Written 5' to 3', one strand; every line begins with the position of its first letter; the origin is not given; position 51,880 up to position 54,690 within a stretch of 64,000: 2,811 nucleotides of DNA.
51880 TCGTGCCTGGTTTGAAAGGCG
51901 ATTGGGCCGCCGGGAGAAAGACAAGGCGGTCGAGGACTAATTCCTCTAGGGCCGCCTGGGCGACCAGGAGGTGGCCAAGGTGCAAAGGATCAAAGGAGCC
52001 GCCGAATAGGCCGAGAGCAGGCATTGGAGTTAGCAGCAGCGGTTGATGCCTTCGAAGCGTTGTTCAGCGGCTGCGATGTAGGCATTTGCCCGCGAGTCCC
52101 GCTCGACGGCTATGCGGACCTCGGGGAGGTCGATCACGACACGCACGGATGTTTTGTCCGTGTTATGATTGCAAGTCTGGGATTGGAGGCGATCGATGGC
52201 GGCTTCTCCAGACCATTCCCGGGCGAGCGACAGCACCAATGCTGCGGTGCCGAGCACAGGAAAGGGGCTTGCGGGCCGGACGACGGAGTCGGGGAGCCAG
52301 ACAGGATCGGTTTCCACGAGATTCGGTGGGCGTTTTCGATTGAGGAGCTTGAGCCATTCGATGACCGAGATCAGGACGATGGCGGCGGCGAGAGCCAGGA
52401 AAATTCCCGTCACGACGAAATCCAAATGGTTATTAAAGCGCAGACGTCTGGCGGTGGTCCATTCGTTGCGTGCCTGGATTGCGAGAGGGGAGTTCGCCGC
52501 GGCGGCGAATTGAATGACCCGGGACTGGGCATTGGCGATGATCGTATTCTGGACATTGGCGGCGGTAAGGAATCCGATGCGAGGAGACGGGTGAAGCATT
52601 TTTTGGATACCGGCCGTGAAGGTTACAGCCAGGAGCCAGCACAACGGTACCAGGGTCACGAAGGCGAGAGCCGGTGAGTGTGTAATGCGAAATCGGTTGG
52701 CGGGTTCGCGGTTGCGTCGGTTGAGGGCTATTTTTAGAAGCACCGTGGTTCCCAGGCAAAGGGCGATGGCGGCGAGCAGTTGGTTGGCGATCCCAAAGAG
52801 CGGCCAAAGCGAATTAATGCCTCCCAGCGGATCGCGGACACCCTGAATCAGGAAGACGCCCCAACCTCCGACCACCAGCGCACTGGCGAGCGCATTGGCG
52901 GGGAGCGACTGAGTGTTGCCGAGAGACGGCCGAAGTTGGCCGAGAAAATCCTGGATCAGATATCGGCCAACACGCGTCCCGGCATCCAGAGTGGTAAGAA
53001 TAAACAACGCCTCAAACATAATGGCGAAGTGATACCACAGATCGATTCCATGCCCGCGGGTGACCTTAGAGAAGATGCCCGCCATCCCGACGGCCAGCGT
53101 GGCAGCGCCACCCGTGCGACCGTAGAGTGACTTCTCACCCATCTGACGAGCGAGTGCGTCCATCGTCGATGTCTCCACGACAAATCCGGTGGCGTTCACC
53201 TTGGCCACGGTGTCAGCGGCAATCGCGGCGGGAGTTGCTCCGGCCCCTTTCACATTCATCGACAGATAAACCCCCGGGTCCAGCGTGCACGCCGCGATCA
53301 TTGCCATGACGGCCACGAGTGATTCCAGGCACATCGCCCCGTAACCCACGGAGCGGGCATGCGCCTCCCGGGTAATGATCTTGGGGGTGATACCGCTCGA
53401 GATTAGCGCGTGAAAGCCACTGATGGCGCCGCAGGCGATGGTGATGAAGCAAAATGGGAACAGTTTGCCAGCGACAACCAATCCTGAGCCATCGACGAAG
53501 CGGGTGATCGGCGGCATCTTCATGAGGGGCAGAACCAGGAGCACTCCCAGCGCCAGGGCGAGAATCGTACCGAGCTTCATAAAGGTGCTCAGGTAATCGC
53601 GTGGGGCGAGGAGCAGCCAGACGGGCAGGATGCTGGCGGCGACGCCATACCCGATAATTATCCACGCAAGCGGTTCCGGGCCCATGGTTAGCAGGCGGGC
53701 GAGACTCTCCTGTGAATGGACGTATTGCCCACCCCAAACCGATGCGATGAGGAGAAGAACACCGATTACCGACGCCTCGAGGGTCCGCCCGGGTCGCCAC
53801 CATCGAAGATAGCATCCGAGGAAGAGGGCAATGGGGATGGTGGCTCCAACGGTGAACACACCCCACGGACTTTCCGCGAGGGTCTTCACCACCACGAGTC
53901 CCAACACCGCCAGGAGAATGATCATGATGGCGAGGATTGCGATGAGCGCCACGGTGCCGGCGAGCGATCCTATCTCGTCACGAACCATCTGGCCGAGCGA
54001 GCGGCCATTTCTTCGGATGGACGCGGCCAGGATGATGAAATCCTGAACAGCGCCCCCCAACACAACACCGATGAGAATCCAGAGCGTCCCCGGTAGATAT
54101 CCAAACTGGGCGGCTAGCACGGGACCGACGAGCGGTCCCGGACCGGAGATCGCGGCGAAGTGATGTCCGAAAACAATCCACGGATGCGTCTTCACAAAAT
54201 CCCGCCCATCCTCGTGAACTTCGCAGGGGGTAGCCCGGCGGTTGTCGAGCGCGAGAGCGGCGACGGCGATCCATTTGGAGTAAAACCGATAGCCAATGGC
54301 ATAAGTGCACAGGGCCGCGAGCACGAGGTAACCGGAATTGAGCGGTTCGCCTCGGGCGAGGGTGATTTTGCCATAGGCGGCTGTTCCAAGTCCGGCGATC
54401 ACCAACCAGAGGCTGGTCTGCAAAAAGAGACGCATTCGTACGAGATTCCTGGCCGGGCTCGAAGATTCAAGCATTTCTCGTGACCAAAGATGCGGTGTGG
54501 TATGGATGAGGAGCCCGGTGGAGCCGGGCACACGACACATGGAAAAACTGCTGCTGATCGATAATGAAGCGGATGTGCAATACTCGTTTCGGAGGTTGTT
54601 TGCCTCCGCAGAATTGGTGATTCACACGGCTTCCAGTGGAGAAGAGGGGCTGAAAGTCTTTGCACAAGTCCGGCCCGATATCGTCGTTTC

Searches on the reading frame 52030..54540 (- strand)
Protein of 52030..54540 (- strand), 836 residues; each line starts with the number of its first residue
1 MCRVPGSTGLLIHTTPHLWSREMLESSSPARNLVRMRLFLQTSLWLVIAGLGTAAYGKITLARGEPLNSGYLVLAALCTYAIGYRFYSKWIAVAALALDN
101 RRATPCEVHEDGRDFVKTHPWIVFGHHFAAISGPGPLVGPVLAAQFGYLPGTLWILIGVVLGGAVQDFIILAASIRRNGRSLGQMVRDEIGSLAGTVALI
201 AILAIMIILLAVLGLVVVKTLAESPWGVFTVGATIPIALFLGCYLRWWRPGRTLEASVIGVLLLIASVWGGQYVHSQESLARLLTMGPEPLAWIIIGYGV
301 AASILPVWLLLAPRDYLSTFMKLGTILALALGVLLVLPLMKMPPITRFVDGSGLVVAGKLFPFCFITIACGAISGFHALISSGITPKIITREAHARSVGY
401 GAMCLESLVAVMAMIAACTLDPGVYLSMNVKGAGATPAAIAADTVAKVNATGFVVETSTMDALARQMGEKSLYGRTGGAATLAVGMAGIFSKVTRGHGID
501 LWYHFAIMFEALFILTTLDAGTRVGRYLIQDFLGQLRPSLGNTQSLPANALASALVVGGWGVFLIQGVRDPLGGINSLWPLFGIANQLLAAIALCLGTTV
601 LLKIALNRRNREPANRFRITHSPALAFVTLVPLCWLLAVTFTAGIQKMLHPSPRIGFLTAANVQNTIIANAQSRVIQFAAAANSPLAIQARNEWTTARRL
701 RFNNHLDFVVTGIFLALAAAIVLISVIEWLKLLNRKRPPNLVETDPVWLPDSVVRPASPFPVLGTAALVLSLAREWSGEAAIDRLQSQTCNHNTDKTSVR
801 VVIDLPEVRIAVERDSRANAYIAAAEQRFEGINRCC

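Call 28: search_protein_families(library=pfam, proteins=[window:52030-54540:-], max_evalue=0.001)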
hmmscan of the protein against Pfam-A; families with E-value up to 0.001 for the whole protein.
window:52030-54540:- (836 aa): 1 family
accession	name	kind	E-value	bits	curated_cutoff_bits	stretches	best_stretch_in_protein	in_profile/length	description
PF02554.20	CstA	-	1.8e-225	750.4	27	1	69-643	2-560/560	Carbon starvation protein CstA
